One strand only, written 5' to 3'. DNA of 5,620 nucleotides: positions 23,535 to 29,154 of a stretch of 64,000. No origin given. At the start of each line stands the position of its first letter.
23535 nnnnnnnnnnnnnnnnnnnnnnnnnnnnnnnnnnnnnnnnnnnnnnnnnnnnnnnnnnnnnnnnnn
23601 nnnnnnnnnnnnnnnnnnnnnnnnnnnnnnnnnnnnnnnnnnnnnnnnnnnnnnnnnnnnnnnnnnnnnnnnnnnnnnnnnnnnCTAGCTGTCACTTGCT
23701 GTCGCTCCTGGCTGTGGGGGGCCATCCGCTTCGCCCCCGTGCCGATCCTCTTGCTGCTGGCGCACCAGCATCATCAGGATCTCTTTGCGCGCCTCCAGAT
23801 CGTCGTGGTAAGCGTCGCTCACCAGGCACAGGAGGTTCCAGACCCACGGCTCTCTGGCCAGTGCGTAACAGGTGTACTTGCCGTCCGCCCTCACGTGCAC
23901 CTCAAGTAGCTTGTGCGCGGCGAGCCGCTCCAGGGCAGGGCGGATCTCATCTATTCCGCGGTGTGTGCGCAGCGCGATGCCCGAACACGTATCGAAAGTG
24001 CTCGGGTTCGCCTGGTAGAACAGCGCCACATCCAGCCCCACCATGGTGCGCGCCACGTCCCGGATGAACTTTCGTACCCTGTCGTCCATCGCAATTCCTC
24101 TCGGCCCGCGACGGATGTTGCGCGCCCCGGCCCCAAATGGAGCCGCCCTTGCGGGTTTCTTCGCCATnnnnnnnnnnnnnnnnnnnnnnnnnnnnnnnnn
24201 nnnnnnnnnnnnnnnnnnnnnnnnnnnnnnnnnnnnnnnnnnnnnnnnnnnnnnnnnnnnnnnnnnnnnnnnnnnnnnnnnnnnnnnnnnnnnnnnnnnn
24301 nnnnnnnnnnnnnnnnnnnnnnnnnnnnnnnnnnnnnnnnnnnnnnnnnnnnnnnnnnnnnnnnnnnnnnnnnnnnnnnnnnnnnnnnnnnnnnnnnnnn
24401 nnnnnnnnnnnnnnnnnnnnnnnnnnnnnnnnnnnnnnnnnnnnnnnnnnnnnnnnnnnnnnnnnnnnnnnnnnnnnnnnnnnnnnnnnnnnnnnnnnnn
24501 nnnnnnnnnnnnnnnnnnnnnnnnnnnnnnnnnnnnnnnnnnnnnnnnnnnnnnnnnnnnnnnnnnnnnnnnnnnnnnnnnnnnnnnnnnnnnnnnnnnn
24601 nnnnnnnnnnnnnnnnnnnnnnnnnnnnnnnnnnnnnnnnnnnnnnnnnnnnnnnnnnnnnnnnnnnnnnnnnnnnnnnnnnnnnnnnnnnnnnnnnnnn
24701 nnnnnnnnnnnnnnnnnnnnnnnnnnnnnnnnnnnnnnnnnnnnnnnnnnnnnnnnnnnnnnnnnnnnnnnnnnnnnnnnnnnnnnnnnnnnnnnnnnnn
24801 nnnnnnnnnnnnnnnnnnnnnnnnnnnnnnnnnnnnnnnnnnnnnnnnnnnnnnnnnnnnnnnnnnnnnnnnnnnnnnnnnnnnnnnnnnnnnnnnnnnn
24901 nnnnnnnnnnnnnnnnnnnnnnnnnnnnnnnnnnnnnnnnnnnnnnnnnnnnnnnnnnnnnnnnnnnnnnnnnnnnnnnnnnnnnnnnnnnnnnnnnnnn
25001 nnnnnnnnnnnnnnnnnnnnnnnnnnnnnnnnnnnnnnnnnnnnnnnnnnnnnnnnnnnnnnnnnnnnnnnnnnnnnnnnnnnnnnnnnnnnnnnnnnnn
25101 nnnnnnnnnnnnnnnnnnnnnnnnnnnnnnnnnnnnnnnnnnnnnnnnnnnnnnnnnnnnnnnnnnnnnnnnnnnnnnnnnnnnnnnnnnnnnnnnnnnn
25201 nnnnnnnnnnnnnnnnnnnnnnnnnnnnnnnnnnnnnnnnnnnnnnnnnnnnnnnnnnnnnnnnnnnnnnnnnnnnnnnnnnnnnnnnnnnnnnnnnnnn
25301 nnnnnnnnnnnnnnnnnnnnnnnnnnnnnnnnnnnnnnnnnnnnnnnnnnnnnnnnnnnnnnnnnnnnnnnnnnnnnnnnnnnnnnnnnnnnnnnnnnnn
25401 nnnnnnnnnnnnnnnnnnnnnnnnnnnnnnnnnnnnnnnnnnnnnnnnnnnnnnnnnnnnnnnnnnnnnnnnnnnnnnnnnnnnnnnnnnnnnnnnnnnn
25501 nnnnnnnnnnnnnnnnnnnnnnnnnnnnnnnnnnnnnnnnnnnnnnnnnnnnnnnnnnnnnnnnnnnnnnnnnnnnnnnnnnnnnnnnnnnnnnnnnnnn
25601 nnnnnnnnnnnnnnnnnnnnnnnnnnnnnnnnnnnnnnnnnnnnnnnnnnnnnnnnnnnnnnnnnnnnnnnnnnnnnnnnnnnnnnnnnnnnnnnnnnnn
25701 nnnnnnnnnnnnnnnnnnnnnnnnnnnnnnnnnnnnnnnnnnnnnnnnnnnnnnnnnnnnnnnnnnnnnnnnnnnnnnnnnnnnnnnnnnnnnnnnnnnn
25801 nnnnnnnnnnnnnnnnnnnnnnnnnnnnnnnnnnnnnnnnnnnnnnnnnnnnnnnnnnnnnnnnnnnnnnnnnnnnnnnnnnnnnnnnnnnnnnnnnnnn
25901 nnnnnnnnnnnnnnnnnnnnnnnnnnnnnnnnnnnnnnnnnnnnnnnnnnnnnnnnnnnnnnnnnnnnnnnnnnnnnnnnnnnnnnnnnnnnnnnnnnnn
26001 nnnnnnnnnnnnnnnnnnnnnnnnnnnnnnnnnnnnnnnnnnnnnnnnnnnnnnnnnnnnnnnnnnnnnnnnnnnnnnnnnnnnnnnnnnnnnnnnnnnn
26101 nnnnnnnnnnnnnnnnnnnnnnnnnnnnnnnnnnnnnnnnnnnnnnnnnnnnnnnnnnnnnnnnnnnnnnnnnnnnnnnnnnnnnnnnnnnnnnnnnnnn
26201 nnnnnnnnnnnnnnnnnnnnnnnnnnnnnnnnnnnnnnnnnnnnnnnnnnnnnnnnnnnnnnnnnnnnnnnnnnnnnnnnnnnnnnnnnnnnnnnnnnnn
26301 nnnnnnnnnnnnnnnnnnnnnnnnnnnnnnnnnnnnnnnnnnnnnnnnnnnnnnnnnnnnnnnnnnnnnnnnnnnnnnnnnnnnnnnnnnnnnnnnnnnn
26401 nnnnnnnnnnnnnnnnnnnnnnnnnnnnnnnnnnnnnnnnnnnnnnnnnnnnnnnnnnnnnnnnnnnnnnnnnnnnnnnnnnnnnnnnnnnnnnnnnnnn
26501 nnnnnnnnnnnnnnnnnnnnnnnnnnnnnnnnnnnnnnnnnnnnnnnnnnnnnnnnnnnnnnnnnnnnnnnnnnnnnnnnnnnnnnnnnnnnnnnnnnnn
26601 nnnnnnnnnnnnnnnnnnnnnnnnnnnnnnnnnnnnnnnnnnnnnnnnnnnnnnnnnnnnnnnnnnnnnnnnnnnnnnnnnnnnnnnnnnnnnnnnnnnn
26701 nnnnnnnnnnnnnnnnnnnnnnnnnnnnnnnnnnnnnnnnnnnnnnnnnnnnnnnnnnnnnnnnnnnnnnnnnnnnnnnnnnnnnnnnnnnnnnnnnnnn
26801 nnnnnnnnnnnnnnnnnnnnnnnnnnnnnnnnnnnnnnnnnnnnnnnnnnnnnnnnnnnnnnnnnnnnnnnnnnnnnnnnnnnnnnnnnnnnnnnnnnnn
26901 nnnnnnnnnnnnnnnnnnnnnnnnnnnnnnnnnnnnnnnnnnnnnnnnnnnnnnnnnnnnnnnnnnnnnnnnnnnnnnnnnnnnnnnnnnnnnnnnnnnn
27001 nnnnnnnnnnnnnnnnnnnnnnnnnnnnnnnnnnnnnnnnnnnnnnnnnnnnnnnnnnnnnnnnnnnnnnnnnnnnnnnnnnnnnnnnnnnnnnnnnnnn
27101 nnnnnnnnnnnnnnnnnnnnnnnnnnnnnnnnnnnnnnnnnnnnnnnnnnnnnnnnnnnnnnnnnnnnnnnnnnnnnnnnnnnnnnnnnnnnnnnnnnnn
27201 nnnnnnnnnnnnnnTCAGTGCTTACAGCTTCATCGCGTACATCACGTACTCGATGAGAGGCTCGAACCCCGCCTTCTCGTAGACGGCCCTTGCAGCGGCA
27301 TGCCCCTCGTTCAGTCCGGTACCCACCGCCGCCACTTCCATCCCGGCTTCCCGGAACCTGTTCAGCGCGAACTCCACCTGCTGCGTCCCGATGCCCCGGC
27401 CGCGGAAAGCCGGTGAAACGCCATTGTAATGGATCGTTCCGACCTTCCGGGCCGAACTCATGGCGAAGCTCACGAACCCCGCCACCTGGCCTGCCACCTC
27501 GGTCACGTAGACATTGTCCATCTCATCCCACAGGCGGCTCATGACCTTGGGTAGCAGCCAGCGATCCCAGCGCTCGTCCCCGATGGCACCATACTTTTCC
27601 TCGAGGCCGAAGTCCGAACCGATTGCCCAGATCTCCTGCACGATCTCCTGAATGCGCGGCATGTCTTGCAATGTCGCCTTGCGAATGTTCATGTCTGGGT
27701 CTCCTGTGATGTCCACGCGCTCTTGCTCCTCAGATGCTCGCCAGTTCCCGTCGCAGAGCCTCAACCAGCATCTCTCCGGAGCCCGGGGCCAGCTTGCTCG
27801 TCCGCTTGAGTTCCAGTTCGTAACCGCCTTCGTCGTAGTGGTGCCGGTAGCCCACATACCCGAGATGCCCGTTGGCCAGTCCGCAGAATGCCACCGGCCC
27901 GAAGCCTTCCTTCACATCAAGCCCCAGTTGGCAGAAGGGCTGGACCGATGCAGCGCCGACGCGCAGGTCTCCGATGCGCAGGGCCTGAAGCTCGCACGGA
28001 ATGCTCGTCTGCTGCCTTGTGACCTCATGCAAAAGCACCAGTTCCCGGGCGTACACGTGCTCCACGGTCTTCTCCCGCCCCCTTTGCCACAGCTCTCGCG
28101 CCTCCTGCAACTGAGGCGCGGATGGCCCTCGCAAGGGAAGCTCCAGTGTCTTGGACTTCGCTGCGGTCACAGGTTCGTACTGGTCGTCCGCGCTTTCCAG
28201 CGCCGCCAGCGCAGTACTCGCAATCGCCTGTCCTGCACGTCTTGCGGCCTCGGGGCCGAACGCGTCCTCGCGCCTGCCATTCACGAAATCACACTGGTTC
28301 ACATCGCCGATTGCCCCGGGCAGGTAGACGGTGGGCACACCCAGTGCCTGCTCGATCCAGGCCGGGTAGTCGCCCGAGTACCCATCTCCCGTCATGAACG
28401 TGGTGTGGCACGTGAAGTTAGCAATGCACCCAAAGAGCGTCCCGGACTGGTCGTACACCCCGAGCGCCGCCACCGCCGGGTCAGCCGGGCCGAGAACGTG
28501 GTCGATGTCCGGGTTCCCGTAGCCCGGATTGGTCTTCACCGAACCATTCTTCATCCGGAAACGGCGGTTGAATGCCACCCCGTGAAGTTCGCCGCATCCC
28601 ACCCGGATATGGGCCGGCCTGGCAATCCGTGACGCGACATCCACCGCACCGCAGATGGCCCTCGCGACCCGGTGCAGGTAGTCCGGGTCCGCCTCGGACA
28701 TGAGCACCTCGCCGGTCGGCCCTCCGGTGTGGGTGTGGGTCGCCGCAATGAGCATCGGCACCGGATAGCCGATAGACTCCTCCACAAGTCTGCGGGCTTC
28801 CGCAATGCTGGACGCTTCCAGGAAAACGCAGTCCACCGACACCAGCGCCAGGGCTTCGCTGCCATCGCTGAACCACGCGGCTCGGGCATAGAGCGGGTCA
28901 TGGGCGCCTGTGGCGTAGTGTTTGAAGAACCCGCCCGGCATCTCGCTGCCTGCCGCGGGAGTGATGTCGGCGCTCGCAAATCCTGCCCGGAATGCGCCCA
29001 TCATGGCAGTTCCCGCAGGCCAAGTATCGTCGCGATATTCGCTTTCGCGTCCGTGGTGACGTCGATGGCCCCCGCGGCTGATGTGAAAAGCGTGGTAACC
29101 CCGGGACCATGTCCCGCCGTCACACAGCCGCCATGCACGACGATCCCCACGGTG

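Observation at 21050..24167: KaiC-like double-RecA ATPase fused to a cytoplasmic sugar-type solute-binding-protein domain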

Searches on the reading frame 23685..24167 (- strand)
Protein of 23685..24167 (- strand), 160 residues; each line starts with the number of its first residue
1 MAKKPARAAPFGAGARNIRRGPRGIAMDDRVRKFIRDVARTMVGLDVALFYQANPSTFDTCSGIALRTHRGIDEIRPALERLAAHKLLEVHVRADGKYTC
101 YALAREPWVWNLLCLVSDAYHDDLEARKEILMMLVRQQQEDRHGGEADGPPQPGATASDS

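Call 3: search_protein_families(library=pfam, proteins=[window:23685-24167:-], max_evalue=0.01)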
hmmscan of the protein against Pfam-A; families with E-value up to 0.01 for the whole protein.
window:23685-24167:- (160 aa): 0 families

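Call 4: search_protein_families(library=ncbifam, proteins=[window:23685-24167:-], max_evalue=0.01)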
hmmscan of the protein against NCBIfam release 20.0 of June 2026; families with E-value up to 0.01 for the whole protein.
window:23685-24167:- (160 aa): 0 families

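Call 15: find_homologous_proteins(query=window:23685-24089:-, max_evalue=0.001)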
Query window:23685-24089:- (134 aa): 35 proteins with E <= 0.001 among 82 candidates.
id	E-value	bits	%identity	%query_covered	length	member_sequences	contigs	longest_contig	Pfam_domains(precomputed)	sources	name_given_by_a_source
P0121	2.7e-80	285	95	100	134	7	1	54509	-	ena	-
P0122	8.9e-71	254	87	100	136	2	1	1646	-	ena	-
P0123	7.2e-52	193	73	88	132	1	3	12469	-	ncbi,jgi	-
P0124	2.7e-50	187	72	87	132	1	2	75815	-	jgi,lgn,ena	-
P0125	1.7e-49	185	72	87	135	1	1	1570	-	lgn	-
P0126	2.0e-49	185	63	100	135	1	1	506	-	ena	-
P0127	2.2e-48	181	72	87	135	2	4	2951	-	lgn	-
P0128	1.9e-45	172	66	87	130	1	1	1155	-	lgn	-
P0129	3.3e-44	168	66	87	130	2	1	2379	-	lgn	-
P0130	8.9e-44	166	64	93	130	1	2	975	-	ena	-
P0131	2.4e-43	165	64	87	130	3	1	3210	-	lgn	-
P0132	9.5e-43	163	67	87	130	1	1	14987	-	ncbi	-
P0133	1.4e-42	162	58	93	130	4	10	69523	-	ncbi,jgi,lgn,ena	-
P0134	9.6e-42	160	62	89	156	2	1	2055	-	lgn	-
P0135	1.9e-41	159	58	89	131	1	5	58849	-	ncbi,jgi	-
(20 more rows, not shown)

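Call 28: predict_structure(alignment_id=A4)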
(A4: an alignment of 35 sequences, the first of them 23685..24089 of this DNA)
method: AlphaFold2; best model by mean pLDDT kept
length: 134 residues; sequences in the alignment: 35
mean_pLDDT: 90.9   pTM: 0.81
mean pLDDT of the five models: 90.9, 90.8, 90.5, 90.3, 90.1
residues with pLDDT >= 90: 110; 70-90: 7; 50-70: 7; < 50: 10
segments of 3 or more residues with pLDDT < 50: 127-134
pLDDT, mean of each block of 10 residues (from residue 1): 98 98 98 97 96 98 94 97 98 98 98 80 49 45
secondary structure, 60 per line:
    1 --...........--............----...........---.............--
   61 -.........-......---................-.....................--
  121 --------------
elements in order: H3-13 H16-27 E32-34 H35-42 H46-58 E62-67 E72-77 H81-96 H98-118

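Call 31: find_related_loci(query=A4, collection=genome_contigs, flank=7000)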
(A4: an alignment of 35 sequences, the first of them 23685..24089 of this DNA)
Query A4 (134 aa) in genome_contigs; peptide patterns used: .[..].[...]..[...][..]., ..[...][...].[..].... (x = any residue, [..] = any of these).
109 stretches matched a pattern; 28 encode a relative of the query (tblastn E <= 1e-3); 28 distinct loci.
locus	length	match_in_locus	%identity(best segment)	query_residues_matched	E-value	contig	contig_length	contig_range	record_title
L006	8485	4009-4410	96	1-134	4e-86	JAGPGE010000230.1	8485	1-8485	MAG: Armatimonadota bacterium isolate Gw_SlDig_bin_68 Gw_SlDig_17249_length_8485_cov_5.796123, whole genome shotgun sequ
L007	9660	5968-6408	63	1-134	5e-58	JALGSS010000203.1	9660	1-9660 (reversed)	MAG: Candidatus Zipacnadia bacterium isolate AB_3033_Bin_153 AB_3033_Bin_153_scaffold_18704, whole genome shotgun sequen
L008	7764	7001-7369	63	1-129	6e-49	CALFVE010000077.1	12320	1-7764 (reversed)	MAG: uncultured bacterium isolate H1_Bin_Bin_26_1_1 genome assembly, contig: c_000000627631, whole genome shotgun sequen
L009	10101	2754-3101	67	1-116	1e-47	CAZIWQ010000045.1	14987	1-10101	MAG TPA_asm: uncultured Armatimonadia bacterium isolate binchicken_co66_209 genome assembly, contig: NODE_6203_length_14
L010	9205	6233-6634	54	1-133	9e-46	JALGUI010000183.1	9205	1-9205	MAG: Candidatus Zipacnadia bacterium isolate Meg22_1214_Bin_164 Meg22_1214_Bin_164_scaffold_60103, whole genome shotgun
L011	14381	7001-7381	56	1-127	1e-45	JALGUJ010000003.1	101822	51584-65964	MAG: Candidatus Zipacnadia bacterium isolate Meg22_1214_Bin_167 Meg22_1214_Bin_167_scaffold_225, whole genome shotgun se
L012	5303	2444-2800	58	1-119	6e-46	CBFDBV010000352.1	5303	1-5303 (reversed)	MAG TPA_asm: uncultured bacterium isolate SRR26215678_binner123_Refined_74 genome assembly, contig: ERZ25073496.21375, w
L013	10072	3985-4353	58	1-123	3e-45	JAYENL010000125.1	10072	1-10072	MAG: Armatimonadota bacterium isolate MAG056 MAG056_125, whole genome shotgun sequence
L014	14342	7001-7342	60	1-114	1e-44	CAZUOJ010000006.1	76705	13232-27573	MAG TPA_asm: uncultured Armatimonadia bacterium isolate binchicken_co193_114 genome assembly, contig: NODE_103_length_76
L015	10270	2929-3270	60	1-114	1e-44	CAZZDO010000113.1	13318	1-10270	MAG TPA_asm: uncultured Armatimonadia bacterium isolate SRP098346_co1_170 genome assembly, contig: NODE_5421_length_1331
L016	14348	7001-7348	59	1-116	2e-44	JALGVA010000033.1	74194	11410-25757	MAG: Candidatus Zipacnadia bacterium isolate Meg22_1618_Bin_20 Meg22_1618_Bin_20_scaffold_1008, whole genome shotgun seq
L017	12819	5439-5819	55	1-127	2e-44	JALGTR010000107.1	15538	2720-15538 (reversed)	MAG: Candidatus Zipacnadia bacterium isolate Meg22_1012_Bin_267 Meg22_1012_Bin_267_scaffold_15095, whole genome shotgun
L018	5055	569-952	55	1-132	6e-44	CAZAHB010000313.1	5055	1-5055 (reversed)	MAG TPA_asm: uncultured Armatimonadia bacterium isolate binchicken_co77_180 genome assembly, contig: NODE_17027_length_5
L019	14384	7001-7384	54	1-129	3e-43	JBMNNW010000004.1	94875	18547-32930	MAG: Armatimonadota bacterium isolate SBF912SR3HQ0005 scaffold_256_c1, whole genome shotgun sequence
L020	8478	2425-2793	55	1-123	4e-43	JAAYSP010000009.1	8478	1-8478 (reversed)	MAG: candidate division WS1 bacterium isolate AS23ysBPME_352 119974_AS23, whole genome shotgun sequence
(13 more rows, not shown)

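Call 32: fold_search(model_id=the predicted structure, library=pdb)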
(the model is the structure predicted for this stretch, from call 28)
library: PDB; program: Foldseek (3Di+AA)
matches with E <= 10: 1753; with E <= 0.001: 3
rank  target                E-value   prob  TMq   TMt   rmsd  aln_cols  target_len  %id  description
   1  3r0a_B                5.8e-04  1.00  0.48  0.52  10.7       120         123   14  Possible transcriptional regulator from Methanosarcina mazei Go1 (gi 21227196) (released 2011-03-23)
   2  3r0a_A                7.0e-04  1.00  0.50  0.56   7.5       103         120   13  Possible transcriptional regulator from Methanosarcina mazei Go1 (gi 21227196) (released 2011-03-23)
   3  3eco_A                8.8e-04  1.00  0.50  0.50  10.8       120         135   15  Crystal structure of MepR, a transcription regulator of the Staphylococcus aureus multidrug efflux pump MepA (released 2009-02-10)
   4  5yi0_A                1.1e-03  1.00  0.50  0.46   9.5       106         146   12  Structure of Lactococcus lactis ZitR, C30AH42A mutant (released 2017-12-06)
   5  8ylg_B                1.2e-03  1.00  0.48  0.42   9.4       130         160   15  Crystal structure of Burkholderia thailandensis MftR in complex with operator DNA (released 2024-11-13)
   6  5yhy                  1.2e-03  1.00  0.42  0.39   9.1       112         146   12  Structure of Lactococcus lactis ZitR, C30S mutant (released 2017-12-06)
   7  5yhz                  1.3e-03  1.00  0.48  0.45   9.6       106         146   12  Structure of Lactococcus lactis ZitR, E41A mutant (released 2017-12-06)
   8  2nnn_D                1.3e-03  1.00  0.45  0.45   8.7       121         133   18  Crystal structure of probable transcriptional regulator from Pseudomonas aeruginosa (released 2006-11-21)
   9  5yi1                  1.4e-03  1.00  0.50  0.50   9.7       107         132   12  Structure of Lactococcus lactis ZitR, C30AH42A mutant in apo form (released 2017-12-06)
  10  5fb2_A                1.5e-03  1.00  0.45  0.44  12.1       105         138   17  S. aureus MepR F27L Mutant bound to oligodeoxyribonucleotide (released 2016-12-14)
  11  4yif_C                1.6e-03  1.00  0.44  0.42  10.9       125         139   12  Crystal structure of Rv0880 (released 2015-06-10)
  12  3bpx_B                1.6e-03  1.00  0.43  0.42   9.0       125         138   14  Crystal Structure of MarR (released 2008-05-20)
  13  8ylg_A                1.7e-03  1.00  0.47  0.40   8.3       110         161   14  Crystal structure of Burkholderia thailandensis MftR in complex with operator DNA (released 2024-11-13)
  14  4yif_B                2.1e-03  1.00  0.47  0.45  11.5       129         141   15  Crystal structure of Rv0880 (released 2015-06-10)
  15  3gfj                  2.1e-03  1.00  0.47  0.45   9.8       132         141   11  Crystal structure of the ST1710 mutant (R89A) protein (released 2009-08-25)
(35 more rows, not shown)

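Call 64: search_protein_families(library=padloc, proteins=[window:23685-24089:-], max_evalue=0.001)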
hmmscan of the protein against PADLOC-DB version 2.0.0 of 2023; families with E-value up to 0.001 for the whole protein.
window:23685-24089:- (134 aa): 0 families

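Call 65: search_protein_families(library=pfam, proteins=[L019:4016-6793:-], max_evalue=0.001)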
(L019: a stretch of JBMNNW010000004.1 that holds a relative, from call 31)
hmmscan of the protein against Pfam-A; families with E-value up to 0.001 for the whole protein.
L019:4016-6793:- (925 aa): 4 families
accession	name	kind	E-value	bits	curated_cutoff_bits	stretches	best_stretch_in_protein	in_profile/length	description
PF02837.24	Glyco_hydro_2_N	-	4e-19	69.6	28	1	55-233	3-165/169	Glycosyl hydrolases family 2, sugar binding domain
PF00703.27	Glyco_hydro_2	-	6.9e-12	46.6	23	1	239-341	1-109/109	Glycosyl hydrolases family 2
PF02836.23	Glyco_hydro_2_C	-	2e-10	40.7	21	1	356-569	8-212/302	Glycosyl hydrolases family 2, TIM barrel domain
PF22666.2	Glyco_hydro_2_N2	-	6.6e-08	33.2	27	1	117-220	29-135/167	Glycosyl hydrolase 2 galactose-binding domain-like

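Call 74: search_protein_families(library=pfam, alignment_id=A4, max_evalue=1)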
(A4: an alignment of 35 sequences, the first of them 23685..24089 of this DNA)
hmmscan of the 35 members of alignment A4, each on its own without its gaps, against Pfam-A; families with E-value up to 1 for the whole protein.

A. member 1, window:23685-24089:- (134 aa): 0 families

B. families by the number of members that match (of 35 scanned): 25 families
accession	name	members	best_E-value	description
PF25212.1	HVO_A0114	18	0.00028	HVO_A0114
PF21984.2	DnaD_N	16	0.00029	DnaD N-terminal domain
PF24033.1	DUF7342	10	0.014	Family of unknown function (DUF7342)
PF14394.12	DUF4423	7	0.0069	Domain of unknown function (DUF4423)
PF10007.15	DUF2250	7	0.036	Uncharacterized protein conserved in archaea (DUF2250)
PF12802.13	MarR_2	4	0.00094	MarR family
PF15575.11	Imm49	4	0.022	Immunity protein 49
PF16731.10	GARP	2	0.00035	Glutamic acid/alanine-rich protein of Trypanosoma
PF13463.12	HTH_27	2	0.044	Winged helix DNA-binding domain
PF01978.25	TrmB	1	0.0018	Sugar-specific transcriptional regulator TrmB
PF07848.18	PaaX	1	0.014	PaaX-like protein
PF09519.16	RE_HindVP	1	0.017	HindVP restriction endonuclease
PF25022.1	NPHP3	1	0.027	Nephrocystin-3 domain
PF13338.12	AbiEi_4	1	0.045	Transcriptional regulator, AbiEi antitoxin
PF05173.19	DapB_C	1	0.073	Dihydrodipicolinate reductase, C-terminus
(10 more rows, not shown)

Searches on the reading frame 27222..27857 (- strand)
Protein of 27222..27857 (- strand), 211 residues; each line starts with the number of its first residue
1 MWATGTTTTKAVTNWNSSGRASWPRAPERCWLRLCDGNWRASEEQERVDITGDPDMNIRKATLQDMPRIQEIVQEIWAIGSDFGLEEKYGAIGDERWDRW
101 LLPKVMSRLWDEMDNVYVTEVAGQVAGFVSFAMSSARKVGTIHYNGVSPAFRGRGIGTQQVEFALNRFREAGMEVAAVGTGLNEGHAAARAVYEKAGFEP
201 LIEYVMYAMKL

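Call 65: search_protein_families(library=pfam, proteins=[window:27222-27857:-], max_evalue=0.001)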
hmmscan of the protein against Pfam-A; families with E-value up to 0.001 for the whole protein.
window:27222-27857:- (211 aa): 4 families
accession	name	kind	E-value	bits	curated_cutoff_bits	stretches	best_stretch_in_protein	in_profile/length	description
PF00583.31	Acetyltransf_1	-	2.3e-12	47.7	20.7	1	112-198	31-116/116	Acetyltransferase (GNAT) family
PF13508.13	Acetyltransf_7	-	1.9e-10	41.4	27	1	115-200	4-84/84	Acetyltransferase (GNAT) domain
PF13673.13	Acetyltransf_10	-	6.1e-08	33.1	23.6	1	95-201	11-110/128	Acetyltransferase (GNAT) domain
PF14542.12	Acetyltransf_CG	-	2.8e-06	27.8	30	1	117-177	2-62/80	GCN5-related N-acetyl-transferase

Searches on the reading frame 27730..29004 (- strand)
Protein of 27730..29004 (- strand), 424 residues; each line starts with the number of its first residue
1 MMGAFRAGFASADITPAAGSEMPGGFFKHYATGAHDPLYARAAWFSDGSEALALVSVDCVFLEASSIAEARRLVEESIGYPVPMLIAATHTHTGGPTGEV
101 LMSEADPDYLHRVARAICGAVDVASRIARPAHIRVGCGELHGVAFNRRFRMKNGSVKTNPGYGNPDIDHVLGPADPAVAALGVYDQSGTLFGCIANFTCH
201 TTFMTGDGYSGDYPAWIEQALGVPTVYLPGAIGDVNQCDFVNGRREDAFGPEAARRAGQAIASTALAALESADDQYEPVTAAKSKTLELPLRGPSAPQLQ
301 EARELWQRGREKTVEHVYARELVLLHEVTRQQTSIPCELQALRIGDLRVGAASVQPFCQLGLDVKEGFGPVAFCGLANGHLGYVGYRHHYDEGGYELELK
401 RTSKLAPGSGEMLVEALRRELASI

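Call 65: search_protein_families(library=pfam, proteins=[window:27730-29004:-], max_evalue=0.001)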
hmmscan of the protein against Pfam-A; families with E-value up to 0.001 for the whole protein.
window:27730-29004:- (424 aa): 1 family
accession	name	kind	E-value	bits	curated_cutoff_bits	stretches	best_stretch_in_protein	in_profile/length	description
PF04734.18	Ceramidase_alk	-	8e-07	28.5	32.1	1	5-206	1-209/509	Neutral/alkaline non-lysosomal ceramidase, N-terminal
